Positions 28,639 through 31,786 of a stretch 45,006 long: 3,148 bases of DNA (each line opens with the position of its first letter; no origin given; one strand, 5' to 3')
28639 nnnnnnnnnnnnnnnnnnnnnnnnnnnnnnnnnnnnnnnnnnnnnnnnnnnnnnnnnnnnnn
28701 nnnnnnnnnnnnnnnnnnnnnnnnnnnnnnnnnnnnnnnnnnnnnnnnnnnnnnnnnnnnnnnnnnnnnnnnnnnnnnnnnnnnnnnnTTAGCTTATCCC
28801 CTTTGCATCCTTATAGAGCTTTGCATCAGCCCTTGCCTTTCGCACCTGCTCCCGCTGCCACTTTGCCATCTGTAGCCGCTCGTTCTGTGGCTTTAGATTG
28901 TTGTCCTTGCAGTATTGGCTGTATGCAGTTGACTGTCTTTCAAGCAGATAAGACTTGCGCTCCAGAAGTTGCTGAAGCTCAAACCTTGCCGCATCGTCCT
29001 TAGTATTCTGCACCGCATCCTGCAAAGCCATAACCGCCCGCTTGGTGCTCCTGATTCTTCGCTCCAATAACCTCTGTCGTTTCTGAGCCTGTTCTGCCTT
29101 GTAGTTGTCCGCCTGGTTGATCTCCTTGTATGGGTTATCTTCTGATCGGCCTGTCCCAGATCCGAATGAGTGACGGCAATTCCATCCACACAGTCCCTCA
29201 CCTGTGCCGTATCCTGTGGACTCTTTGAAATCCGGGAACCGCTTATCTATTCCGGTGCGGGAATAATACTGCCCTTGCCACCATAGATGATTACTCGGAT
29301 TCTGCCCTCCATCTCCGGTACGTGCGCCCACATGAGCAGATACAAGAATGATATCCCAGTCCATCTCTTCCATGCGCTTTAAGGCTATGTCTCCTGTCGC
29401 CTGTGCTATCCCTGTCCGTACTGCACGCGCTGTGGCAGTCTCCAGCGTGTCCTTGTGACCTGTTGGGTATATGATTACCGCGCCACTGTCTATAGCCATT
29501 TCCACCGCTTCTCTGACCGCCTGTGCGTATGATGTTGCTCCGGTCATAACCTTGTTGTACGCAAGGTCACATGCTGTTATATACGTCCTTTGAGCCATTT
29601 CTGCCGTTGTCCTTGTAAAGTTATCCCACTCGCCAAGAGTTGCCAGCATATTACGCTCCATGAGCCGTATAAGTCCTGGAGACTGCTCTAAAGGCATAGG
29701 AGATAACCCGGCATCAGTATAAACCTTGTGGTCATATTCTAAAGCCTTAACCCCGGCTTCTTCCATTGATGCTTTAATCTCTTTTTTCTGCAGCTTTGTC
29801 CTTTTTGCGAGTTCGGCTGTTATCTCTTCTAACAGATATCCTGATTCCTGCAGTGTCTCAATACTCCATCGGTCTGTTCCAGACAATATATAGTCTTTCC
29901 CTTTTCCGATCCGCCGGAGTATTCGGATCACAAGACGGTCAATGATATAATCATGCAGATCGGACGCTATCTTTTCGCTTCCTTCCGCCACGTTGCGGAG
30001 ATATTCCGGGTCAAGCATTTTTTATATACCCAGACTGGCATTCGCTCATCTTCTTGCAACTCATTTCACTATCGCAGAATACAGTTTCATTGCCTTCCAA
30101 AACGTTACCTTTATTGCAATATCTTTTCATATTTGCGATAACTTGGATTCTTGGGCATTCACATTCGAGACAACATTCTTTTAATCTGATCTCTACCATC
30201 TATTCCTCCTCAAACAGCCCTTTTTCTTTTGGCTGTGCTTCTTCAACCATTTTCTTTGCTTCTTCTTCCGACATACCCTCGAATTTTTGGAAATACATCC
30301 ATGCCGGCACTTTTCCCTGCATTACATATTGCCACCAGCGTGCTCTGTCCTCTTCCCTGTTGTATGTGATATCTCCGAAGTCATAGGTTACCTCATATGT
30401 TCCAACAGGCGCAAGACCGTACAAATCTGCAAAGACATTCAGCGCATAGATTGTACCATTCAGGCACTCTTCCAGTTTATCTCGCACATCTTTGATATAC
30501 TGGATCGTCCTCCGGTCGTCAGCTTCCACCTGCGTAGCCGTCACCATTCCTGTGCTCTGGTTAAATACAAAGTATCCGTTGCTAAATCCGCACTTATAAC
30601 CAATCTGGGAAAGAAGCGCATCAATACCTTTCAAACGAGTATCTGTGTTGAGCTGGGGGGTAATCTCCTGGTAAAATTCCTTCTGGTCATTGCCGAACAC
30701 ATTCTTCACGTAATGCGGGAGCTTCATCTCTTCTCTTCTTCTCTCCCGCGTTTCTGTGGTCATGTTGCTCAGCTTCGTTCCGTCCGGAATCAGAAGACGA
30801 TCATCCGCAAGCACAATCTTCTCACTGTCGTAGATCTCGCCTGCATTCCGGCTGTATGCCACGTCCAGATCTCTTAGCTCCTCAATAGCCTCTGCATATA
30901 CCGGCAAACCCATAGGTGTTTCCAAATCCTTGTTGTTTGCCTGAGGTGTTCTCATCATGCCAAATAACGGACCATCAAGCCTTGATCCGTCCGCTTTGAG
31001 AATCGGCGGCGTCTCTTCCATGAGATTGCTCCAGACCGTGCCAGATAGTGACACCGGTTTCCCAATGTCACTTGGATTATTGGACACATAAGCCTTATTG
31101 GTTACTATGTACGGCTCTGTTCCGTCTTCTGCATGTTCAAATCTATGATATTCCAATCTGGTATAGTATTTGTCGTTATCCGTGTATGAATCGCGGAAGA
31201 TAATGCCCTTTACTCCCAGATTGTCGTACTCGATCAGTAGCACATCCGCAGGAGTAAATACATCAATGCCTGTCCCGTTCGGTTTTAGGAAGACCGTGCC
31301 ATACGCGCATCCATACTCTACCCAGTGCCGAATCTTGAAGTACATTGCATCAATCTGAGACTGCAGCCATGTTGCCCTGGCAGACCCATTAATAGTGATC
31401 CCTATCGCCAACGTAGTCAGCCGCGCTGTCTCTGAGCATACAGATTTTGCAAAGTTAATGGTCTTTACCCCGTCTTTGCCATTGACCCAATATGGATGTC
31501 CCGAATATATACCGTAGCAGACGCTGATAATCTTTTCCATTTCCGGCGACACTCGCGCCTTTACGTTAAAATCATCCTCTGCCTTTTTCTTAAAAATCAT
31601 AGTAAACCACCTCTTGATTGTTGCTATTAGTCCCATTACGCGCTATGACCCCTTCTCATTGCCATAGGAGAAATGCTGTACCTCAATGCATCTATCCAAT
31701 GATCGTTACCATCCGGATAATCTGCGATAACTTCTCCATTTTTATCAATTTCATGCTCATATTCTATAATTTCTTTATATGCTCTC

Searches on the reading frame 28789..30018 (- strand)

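Call 77: search_protein_families(library=phrogs, proteins=[window:28789-30018:-], max_evalue=0.00001)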
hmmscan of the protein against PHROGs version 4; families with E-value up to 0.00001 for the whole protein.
window:28789-30018:- (409 aa): 1 family
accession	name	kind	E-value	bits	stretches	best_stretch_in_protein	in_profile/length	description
phrog_581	-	head and packaging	7.8e-86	290.3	1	1-400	19-397/564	minor head protein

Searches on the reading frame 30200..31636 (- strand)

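Call 77: search_protein_families(library=phrogs, proteins=[window:30200-31636:-], max_evalue=0.00001)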
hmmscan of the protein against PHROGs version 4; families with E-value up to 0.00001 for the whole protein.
window:30200-31636:- (478 aa): 1 family
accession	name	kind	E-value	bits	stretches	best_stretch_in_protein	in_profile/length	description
phrog_533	-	head and packaging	1.9e-96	324.6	1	7-472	6-481/495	portal protein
